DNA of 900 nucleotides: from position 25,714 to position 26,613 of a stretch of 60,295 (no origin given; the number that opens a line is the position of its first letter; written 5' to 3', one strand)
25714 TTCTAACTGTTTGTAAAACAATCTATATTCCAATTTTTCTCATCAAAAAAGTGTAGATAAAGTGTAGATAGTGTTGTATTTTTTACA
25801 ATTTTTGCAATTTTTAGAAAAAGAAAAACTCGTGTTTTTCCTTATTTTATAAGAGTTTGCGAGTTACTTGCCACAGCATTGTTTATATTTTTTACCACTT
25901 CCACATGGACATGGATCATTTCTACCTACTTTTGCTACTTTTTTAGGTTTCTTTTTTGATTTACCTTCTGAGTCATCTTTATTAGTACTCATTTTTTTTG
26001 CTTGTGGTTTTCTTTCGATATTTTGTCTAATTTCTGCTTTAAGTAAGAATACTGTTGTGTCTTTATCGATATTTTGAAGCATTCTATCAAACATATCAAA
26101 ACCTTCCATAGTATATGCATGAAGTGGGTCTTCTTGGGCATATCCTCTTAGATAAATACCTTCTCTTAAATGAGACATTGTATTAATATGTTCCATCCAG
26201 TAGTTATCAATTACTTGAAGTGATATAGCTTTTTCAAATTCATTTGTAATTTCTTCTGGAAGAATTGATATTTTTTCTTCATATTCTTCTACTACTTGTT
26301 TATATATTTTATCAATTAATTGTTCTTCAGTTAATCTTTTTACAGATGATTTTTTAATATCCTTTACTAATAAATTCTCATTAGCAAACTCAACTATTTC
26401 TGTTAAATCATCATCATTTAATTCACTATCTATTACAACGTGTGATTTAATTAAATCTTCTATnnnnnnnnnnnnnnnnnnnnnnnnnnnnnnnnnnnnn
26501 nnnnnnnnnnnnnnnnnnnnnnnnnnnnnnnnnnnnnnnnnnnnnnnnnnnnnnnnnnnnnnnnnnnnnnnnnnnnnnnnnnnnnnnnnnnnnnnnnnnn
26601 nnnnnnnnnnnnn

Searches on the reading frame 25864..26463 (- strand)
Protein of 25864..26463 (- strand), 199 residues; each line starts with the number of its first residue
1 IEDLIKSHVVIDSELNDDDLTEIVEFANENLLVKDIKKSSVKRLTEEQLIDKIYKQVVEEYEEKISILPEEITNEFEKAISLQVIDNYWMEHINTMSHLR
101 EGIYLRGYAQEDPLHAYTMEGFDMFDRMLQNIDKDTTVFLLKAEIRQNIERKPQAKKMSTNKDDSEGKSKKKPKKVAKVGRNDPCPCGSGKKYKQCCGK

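Call 53: find_related_loci(query=window:25864-26463:-, collection=metagenome_contigs, flank=10000)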
Query window:25864-26463:- (199 aa) in metagenome_contigs; peptide patterns used: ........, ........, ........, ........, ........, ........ (x = any residue, [..] = any of these).
600 stretches matched a pattern (row limit reached: there are more); 536 encode a relative of the query (tblastn E <= 1e-3); the best 80 are kept; 80 distinct loci.
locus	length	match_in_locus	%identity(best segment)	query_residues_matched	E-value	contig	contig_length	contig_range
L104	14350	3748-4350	84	1-199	9e-105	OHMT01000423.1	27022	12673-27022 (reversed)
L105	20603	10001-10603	84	1-199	1e-105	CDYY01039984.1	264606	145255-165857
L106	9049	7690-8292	84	1-199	2e-103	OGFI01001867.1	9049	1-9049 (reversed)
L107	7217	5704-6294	69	1-199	3e-94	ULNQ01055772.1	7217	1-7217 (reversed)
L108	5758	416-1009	67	1-199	3e-84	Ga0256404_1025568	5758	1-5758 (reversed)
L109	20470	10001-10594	65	1-199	1e-83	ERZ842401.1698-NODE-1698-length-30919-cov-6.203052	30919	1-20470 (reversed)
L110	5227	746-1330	65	1-199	2e-81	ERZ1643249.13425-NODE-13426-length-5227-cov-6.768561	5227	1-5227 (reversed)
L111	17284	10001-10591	59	1-199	1e-75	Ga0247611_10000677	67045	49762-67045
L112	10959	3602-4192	59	1-199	1e-74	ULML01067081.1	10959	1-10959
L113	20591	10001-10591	56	1-199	6e-74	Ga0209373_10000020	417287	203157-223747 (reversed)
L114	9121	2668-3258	59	1-199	3e-74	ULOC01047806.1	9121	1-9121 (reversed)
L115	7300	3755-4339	56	3-199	3e-74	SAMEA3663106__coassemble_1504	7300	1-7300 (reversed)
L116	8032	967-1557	58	1-199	3e-74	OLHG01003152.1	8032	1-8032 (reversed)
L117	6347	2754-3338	57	1-199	2e-73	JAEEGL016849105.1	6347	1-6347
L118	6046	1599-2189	57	1-199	2e-73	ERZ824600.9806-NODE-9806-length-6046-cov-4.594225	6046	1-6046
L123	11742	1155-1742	55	3-199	5e-69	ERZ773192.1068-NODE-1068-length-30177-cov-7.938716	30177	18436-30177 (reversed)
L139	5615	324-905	48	5-199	4e-53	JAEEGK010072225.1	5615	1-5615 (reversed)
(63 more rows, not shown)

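Call 63: search_protein_families(library=pfam, proteins=[L116:2420-3616:+, L116:1775-2407:+, L123:2155-3966:+, L123:3941-4891:+, L139:1210-1818:+, L139:1982-2587:+, L139:2791-3420:+, L139:3865-5082:+, L105:10835-11695:+, L105:11716-12552:+], max_evalue=0.001)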
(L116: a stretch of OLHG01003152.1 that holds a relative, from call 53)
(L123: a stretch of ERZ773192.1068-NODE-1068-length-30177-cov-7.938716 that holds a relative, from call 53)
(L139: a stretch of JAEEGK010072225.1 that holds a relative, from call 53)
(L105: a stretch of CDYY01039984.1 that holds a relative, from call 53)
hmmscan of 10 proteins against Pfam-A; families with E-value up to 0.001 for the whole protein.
L116:2420-3616:+ (398 aa): 0 families

L116:1775-2407:+ (210 aa): 0 families

L123:2155-3966:+ (603 aa): 4 families
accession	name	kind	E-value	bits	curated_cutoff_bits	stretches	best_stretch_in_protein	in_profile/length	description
PF02384.22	N6_Mtase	-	9.4e-36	124.1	20.4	1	275-550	15-279/311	N-6 DNA Methylase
PF20473.4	MmeI_Mtase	-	4.4e-08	33.1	27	1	304-363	19-84/259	MmeI, DNA-methyltransferase domain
PF07669.17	Eco57I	-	5.9e-05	23.7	25.3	1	373-475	55-167/171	Eco57I restriction-modification methylase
PF01170.24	UPF0020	-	7.7e-05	22.9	22.3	1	294-400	18-134/197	RMKL-like, methyltransferase domain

L123:3941-4891:+ (316 aa): 1 family
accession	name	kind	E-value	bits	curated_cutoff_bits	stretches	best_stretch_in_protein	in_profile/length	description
PF01420.25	Methylase_S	-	3.4e-26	92.9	22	2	164-308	3-154/168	Type I restriction modification DNA specificity domain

L139:1210-1818:+ (202 aa): 6 families
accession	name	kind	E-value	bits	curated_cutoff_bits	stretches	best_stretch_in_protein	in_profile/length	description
PF01381.28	HTH_3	-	1.4e-14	54.3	23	1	10-64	1-55/55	Helix-turn-helix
PF12844.13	HTH_19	-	5e-12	46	30.2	1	7-67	1-61/64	Helix-turn-helix domain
PF13560.12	HTH_31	-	7.4e-09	36.2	27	1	7-63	3-60/64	Helix-turn-helix domain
PF13443.12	HTH_26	-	8.1e-05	23.2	22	1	15-65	7-58/63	Cro/C1-type HTH DNA-binding domain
PF07022.19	Phage_CI_repr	-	0.00063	20.5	22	0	21-68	15-61/65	Bacteriophage CI repressor helix-turn-helix domain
PF13744.12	HTH_37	-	0.00068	19.8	27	0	5-41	18-54/80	Helix-turn-helix domain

L139:1982-2587:+ (201 aa): 7 families
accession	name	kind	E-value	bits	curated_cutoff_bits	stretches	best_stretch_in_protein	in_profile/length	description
PF01381.28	HTH_3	-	2.9e-13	50.1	23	1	10-64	1-55/55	Helix-turn-helix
PF12844.13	HTH_19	-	1.3e-12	47.9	30.2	1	7-68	1-62/64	Helix-turn-helix domain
PF13443.12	HTH_26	-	4.6e-07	30.4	22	1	11-66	3-59/63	Cro/C1-type HTH DNA-binding domain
PF13560.12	HTH_31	-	4.1e-06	27.4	27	1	7-59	3-56/64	Helix-turn-helix domain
PF13744.12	HTH_37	-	0.00029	21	27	1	5-42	18-55/80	Helix-turn-helix domain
PF01155.25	HypA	-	0.00055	20.4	28.9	0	146-194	60-96/112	Hydrogenase/urease nickel incorporation, metallochaperone, hypA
PF08279.18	HTH_11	-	0.00097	19.4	25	0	14-37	12-34/55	HTH domain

L139:2791-3420:+ (209 aa): 6 families
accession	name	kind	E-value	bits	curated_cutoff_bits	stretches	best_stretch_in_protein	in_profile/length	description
PF01381.28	HTH_3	-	2.5e-16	59.9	23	1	10-64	1-55/55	Helix-turn-helix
PF12844.13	HTH_19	-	1.5e-15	57.2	30.2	1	7-68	1-62/64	Helix-turn-helix domain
PF13560.12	HTH_31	-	3.6e-09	37.2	27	1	5-61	1-58/64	Helix-turn-helix domain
PF13443.12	HTH_26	-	5.6e-08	33.4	22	1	11-67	3-60/63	Cro/C1-type HTH DNA-binding domain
PF13744.12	HTH_37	-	0.0001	22.4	27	1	5-42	18-55/80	Helix-turn-helix domain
PF07022.19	Phage_CI_repr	-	0.00095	19.9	22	0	20-68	14-61/65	Bacteriophage CI repressor helix-turn-helix domain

L139:3865-5082:+ (405 aa): 5 families
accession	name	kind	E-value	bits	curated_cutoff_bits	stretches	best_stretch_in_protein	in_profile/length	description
PF01381.28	HTH_3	-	1.5e-15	57.4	23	1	10-64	1-55/55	Helix-turn-helix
PF12844.13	HTH_19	-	2.1e-11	44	30.2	1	7-68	1-62/64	Helix-turn-helix domain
PF13560.12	HTH_31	-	6e-07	30.1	27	1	8-59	4-56/64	Helix-turn-helix domain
PF13443.12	HTH_26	-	6.9e-07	29.9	22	1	13-68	5-61/63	Cro/C1-type HTH DNA-binding domain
PF15731.11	MqsA_antitoxin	-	1.4e-05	25.7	30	1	6-52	70-116/131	Antitoxin component of bacterial toxin-antitoxin system, MqsA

L105:10835-11695:+ (286 aa): 0 families

L105:11716-12552:+ (278 aa): 1 family
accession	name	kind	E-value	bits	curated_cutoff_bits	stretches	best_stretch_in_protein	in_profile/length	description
PF02498.22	Bro-N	-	1.2e-09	39.1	25.6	1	18-110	2-86/96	BRO family, N-terminal domain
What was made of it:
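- Tried and rejected: None among the 10 ORFs scanned (call 63).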
